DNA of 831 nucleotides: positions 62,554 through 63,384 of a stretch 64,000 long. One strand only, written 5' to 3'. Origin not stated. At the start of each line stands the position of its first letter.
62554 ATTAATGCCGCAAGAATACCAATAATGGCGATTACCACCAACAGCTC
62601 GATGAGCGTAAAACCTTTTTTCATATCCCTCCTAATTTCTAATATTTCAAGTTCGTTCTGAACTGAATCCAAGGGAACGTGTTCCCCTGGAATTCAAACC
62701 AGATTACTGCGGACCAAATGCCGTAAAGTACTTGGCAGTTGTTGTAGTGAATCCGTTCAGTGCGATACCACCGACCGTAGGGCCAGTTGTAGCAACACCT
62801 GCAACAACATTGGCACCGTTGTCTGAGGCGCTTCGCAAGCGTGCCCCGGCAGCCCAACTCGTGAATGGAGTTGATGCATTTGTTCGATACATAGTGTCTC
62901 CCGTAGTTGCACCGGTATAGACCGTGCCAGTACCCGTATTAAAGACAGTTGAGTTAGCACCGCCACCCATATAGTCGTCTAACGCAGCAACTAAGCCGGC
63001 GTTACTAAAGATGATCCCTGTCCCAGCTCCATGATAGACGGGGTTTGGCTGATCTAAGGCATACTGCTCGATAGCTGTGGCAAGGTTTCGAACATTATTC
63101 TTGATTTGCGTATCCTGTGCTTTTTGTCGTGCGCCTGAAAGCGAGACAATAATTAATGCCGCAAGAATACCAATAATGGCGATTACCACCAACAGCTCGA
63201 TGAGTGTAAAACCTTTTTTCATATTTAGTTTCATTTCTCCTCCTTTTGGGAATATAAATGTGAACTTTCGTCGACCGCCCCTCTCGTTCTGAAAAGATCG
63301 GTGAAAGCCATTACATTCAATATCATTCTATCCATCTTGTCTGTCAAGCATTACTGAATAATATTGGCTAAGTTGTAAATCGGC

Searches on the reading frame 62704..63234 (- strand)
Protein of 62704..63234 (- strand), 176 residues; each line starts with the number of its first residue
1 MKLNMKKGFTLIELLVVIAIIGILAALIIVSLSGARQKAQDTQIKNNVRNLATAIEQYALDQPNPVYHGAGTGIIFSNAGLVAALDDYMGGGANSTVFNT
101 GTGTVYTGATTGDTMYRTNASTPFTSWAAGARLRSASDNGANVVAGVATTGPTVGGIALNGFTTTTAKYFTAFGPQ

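Call 77: find_encoding_contigs(protein=window:62704-63234:-, flank=10000, max_places=3)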
Protein window:62704-63234:- (176 aa): 11 contigs read that carry it; 3 places shown.
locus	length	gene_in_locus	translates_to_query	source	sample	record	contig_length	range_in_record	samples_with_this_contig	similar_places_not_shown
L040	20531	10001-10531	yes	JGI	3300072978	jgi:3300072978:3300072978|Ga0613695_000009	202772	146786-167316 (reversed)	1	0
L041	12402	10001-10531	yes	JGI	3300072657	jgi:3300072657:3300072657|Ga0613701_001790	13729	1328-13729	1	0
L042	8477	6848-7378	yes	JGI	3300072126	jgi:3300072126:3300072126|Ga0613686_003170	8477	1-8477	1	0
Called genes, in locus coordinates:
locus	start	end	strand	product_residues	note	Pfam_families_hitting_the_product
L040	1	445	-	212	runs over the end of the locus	PF02163:Peptidase_M50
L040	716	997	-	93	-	PF13451:zf_Tbcl, PF23477:zf_Tbcl_2 (weak)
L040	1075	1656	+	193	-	PF13177:DNA_pol3_delta2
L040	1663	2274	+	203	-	PF12895:ANAPC3 (faint), PF13424:TPR_12 (faint), PF13181:TPR_8 (faint), PF13428:TPR_14 (faint), PF13432:TPR_16, PF25063:ARM_TT21_C (weak), PF14559:TPR_19 (weak), PF13414:TPR_11 (weak), +3 more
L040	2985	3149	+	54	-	PF00471:Ribosomal_L33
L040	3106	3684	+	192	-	-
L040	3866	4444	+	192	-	-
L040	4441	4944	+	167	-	PF04350:PilO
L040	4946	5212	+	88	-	-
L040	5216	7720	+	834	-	PF05157:MshEN, PF00437:T2SSE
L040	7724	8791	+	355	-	PF00437:T2SSE, PF13604:AAA_30 (faint)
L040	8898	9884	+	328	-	PF00482:T2SSF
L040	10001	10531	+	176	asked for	PF07963:N_methyl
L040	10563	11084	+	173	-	PF07963:N_methyl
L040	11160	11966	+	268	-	PF06750:A24_N_bact, PF01478:Peptidase_A24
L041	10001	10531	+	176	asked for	PF07963:N_methyl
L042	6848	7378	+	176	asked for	PF07963:N_methyl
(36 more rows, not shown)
